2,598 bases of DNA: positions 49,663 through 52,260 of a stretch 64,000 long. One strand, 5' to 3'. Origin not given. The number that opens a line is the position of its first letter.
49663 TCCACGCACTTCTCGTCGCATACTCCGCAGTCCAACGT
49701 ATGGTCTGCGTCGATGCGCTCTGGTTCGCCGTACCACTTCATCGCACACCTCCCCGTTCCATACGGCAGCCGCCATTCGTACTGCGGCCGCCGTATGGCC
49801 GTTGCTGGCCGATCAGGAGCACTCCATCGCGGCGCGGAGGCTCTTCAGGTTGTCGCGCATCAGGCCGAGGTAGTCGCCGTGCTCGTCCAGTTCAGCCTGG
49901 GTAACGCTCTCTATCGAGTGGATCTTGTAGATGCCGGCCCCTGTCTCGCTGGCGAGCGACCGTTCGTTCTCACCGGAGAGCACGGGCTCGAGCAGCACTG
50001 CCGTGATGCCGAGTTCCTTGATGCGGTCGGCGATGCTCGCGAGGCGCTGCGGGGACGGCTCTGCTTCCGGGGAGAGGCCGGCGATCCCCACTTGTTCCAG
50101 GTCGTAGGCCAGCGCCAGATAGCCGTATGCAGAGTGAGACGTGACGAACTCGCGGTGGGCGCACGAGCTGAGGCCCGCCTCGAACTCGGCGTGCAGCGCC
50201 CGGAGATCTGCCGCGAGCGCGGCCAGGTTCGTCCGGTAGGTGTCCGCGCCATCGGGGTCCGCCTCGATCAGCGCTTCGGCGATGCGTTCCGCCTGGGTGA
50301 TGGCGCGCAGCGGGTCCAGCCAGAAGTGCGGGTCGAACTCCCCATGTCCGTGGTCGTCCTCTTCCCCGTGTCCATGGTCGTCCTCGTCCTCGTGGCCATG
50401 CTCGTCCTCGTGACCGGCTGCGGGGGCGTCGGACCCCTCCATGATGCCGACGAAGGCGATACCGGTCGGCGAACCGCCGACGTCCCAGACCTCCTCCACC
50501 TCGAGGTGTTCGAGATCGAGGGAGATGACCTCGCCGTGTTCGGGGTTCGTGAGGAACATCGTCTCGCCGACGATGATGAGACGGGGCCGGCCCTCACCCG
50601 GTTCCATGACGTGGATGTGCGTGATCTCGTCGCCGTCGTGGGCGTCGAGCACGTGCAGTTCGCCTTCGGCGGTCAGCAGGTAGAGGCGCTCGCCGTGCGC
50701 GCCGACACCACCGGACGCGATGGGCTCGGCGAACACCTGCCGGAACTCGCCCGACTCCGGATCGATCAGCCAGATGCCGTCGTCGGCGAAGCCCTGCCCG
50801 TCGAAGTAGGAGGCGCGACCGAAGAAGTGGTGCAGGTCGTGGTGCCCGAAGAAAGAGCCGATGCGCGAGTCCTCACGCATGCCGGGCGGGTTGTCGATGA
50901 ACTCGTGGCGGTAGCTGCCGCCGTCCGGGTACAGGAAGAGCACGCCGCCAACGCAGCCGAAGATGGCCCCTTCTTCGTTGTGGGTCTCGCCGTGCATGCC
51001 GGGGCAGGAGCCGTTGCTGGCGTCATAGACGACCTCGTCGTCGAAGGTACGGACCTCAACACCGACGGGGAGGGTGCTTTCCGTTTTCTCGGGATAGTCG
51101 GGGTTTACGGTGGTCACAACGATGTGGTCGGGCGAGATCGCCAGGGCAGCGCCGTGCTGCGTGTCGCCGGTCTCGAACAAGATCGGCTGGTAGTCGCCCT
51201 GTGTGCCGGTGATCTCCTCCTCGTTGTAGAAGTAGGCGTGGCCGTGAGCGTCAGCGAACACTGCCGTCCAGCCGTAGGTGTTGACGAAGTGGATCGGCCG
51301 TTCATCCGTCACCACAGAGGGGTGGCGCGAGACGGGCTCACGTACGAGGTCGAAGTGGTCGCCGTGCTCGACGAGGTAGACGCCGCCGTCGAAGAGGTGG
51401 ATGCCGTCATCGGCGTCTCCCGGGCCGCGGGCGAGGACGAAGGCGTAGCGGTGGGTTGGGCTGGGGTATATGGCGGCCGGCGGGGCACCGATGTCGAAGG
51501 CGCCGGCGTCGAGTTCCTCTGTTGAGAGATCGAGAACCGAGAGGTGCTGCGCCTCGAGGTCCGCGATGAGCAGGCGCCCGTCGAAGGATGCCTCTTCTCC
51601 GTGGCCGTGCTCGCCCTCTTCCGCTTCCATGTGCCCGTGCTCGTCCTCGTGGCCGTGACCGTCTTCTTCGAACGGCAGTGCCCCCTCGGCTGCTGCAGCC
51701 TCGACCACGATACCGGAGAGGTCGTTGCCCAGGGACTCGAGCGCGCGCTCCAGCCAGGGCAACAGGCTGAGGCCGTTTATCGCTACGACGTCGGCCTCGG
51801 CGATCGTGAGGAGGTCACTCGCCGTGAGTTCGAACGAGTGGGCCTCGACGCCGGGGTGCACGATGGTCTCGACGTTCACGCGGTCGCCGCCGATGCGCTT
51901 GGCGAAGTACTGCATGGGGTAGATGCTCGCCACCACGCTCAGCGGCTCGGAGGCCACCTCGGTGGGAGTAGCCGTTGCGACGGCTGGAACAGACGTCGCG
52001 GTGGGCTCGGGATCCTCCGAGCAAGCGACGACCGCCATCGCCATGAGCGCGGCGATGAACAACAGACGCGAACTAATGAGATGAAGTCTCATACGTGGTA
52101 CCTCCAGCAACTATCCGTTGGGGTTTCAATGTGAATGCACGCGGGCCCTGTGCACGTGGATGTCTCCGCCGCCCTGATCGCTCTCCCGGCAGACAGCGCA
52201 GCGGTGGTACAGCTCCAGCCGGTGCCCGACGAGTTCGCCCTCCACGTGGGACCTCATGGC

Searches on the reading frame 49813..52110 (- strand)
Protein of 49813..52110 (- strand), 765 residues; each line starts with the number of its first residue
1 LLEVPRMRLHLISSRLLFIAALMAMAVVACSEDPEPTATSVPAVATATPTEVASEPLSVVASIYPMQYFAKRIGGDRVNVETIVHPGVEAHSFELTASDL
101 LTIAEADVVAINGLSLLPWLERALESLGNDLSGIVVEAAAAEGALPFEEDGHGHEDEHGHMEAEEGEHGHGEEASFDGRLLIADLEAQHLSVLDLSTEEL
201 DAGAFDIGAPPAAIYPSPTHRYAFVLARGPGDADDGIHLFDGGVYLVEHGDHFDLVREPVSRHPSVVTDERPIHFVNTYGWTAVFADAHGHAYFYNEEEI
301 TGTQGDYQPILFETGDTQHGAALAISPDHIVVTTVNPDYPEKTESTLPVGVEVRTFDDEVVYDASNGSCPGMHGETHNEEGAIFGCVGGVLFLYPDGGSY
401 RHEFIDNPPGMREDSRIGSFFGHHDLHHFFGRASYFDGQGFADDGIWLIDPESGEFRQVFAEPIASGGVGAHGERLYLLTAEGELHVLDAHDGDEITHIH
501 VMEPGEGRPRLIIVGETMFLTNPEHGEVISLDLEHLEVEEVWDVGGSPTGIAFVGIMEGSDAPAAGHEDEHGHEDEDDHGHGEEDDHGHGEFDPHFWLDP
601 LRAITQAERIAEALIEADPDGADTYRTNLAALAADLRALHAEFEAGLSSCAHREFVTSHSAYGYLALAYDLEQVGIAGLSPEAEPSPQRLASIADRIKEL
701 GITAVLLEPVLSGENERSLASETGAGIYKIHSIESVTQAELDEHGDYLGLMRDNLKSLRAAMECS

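Call 64: search_protein_families(library=pfam, proteins=[window:49813-52110:-], max_evalue=0.0001)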
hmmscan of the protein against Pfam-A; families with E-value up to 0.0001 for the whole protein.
window:49813-52110:- (765 aa): 1 family
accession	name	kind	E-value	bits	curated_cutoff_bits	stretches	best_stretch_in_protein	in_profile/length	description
PF01297.22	ZnuA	-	7.7e-81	271.9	29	2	571-761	87-263/263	Zinc-uptake complex component A periplasmic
